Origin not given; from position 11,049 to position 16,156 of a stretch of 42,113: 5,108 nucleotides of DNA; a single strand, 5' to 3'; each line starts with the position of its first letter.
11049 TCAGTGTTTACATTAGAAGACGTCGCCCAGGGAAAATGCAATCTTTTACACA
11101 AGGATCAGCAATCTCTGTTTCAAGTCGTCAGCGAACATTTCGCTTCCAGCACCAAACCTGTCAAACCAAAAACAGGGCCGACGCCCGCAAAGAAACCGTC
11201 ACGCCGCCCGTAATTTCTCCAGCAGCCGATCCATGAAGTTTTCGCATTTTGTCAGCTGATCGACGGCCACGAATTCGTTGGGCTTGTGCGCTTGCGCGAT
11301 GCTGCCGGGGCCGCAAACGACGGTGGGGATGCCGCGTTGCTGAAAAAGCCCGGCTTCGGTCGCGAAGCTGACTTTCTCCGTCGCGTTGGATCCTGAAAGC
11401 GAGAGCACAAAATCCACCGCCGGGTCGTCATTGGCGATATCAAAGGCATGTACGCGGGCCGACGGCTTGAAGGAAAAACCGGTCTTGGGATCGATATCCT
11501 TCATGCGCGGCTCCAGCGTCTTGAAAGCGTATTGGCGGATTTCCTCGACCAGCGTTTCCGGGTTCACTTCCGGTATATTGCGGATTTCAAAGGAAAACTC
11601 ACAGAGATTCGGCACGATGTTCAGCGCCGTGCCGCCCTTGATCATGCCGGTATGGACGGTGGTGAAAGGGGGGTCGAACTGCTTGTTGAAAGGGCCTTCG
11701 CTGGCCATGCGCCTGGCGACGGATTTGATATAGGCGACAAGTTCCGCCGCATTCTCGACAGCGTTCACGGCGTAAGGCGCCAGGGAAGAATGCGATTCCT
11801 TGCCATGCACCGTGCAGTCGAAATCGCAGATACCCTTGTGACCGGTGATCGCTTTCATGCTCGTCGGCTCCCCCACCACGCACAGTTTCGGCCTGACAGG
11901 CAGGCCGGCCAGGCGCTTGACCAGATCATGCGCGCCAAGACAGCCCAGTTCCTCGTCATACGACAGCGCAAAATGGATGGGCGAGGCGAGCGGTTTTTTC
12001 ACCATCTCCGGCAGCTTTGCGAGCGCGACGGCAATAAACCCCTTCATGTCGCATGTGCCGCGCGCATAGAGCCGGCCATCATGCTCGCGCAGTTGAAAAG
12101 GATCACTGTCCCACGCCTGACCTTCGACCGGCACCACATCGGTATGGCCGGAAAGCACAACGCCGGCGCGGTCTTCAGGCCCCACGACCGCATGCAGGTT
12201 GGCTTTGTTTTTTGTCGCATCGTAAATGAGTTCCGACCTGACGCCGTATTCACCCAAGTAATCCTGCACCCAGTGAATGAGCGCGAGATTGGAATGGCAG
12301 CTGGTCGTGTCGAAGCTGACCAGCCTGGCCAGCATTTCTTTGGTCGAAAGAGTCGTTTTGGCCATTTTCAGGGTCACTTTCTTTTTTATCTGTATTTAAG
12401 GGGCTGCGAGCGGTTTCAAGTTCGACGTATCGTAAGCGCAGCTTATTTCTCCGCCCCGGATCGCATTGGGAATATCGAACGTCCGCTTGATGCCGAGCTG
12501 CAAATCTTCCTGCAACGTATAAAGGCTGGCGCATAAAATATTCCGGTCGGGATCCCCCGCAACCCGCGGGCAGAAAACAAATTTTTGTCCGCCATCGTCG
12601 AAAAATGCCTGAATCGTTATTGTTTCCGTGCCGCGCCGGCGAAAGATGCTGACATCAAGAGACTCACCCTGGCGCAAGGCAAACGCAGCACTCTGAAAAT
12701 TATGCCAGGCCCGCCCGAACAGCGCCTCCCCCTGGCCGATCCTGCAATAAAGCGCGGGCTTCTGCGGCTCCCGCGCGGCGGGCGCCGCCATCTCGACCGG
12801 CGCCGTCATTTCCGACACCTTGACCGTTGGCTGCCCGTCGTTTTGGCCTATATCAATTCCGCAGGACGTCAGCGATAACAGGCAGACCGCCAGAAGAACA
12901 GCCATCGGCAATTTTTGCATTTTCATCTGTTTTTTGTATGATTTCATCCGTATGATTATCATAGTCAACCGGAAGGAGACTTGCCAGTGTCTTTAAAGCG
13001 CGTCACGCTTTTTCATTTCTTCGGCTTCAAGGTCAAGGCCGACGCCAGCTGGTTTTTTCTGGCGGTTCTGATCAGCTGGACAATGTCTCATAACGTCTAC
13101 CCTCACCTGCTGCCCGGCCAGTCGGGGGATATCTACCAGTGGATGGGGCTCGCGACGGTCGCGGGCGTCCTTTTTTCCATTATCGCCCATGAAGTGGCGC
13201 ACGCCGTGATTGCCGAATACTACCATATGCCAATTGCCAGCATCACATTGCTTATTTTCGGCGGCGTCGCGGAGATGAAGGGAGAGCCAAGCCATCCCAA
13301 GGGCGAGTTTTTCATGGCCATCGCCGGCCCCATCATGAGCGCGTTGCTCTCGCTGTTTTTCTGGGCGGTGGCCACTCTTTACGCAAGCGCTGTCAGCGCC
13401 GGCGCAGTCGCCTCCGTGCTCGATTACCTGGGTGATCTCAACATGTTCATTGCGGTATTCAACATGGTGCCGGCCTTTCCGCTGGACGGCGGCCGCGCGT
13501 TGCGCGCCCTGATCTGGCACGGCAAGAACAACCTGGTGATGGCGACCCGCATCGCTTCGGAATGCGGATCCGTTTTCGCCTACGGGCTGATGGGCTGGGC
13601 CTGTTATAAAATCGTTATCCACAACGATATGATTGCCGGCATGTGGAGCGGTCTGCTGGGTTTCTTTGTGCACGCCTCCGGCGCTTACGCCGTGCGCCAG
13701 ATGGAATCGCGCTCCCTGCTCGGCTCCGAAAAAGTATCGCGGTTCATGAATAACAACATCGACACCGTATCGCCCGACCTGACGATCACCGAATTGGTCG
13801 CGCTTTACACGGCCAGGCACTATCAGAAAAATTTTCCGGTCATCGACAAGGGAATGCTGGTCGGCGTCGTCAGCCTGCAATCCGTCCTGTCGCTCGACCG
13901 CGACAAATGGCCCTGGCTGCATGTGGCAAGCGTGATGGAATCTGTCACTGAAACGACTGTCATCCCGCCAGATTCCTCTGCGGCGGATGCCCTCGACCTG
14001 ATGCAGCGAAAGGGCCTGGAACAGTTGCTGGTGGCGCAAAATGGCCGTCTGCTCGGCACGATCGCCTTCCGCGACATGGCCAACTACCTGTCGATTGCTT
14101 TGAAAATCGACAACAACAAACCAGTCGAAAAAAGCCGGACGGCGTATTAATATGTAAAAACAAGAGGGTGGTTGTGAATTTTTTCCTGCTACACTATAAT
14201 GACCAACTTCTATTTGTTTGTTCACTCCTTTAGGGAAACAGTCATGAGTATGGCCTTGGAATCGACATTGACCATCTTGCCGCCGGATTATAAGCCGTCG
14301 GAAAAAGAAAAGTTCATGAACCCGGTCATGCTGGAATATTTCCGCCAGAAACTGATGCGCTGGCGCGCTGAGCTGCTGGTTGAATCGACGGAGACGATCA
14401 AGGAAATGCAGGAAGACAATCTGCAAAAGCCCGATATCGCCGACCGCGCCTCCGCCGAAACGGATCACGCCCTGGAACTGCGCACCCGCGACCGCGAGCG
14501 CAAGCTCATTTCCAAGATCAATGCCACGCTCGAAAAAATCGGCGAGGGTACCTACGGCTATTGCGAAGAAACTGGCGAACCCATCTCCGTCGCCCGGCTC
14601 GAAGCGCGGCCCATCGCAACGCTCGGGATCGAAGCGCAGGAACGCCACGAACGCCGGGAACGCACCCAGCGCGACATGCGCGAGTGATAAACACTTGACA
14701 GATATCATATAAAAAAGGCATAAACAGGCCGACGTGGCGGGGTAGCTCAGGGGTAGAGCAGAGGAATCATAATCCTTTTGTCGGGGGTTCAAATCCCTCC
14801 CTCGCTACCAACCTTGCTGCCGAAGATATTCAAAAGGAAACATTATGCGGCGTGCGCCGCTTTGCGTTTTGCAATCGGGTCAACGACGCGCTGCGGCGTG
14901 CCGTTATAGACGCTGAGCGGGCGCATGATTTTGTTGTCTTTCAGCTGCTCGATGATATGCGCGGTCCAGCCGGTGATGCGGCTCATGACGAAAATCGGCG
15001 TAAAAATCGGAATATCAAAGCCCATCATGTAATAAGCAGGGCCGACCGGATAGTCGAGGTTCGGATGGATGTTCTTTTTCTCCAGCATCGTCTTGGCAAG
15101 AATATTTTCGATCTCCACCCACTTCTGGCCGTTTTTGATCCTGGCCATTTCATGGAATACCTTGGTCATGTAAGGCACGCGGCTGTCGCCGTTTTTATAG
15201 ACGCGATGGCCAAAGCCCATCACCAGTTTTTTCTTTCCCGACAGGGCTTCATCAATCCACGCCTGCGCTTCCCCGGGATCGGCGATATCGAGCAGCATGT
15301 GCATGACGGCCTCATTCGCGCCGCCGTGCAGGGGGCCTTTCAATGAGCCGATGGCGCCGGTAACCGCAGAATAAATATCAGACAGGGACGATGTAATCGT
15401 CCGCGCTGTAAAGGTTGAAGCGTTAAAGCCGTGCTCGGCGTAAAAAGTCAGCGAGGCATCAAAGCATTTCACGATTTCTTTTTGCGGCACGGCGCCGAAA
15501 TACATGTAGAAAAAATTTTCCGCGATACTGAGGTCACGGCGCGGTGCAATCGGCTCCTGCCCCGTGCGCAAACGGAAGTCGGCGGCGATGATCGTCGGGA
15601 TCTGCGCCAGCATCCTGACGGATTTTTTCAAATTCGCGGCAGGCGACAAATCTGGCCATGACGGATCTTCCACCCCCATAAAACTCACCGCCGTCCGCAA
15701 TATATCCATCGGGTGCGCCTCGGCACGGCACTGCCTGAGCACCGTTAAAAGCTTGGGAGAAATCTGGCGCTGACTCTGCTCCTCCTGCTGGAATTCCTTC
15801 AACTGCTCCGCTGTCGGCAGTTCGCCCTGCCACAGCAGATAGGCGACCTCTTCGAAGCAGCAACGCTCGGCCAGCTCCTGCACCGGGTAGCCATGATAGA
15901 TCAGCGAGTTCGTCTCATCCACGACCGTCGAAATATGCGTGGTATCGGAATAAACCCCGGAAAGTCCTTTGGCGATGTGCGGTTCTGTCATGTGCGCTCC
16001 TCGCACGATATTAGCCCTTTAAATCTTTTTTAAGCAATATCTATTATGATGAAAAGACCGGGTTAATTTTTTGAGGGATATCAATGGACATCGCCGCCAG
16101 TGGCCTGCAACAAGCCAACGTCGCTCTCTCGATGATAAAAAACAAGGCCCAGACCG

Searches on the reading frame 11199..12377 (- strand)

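Call 51: search_protein_families(library=pfam, proteins=[window:11199-12377:-], max_evalue=0.0001)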
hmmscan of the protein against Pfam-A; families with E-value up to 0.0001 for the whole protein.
window:11199-12377:- (392 aa): 2 families
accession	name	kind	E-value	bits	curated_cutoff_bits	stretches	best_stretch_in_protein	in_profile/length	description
PF01546.33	Peptidase_M20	-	2.4e-34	119.5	24.6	1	75-388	2-206/206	Peptidase family M20/M25/M40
PF07687.19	M20_dimer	-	2.2e-23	82.7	21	1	178-286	1-101/107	Peptidase dimerisation domain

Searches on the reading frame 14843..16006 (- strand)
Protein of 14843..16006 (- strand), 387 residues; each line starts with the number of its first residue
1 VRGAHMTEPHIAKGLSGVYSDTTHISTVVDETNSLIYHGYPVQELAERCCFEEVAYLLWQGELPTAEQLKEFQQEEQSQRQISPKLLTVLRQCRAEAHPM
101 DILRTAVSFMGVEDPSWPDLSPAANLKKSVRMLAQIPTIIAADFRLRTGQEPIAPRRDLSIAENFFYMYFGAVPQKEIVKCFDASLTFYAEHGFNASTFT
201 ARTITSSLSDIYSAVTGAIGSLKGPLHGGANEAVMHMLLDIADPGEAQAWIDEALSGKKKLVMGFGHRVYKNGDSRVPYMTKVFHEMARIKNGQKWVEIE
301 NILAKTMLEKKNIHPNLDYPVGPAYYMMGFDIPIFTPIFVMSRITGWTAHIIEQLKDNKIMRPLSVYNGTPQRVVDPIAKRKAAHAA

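Call 51: search_protein_families(library=pfam, proteins=[window:14843-16006:-], max_evalue=0.0001)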
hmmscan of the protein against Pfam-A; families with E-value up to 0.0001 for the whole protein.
window:14843-16006:- (387 aa): 1 family
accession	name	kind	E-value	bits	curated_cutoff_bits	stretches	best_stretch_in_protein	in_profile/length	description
PF00285.26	Citrate_synt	-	7.9e-128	426.9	27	1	14-363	1-356/357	Citrate synthase, C-terminal domain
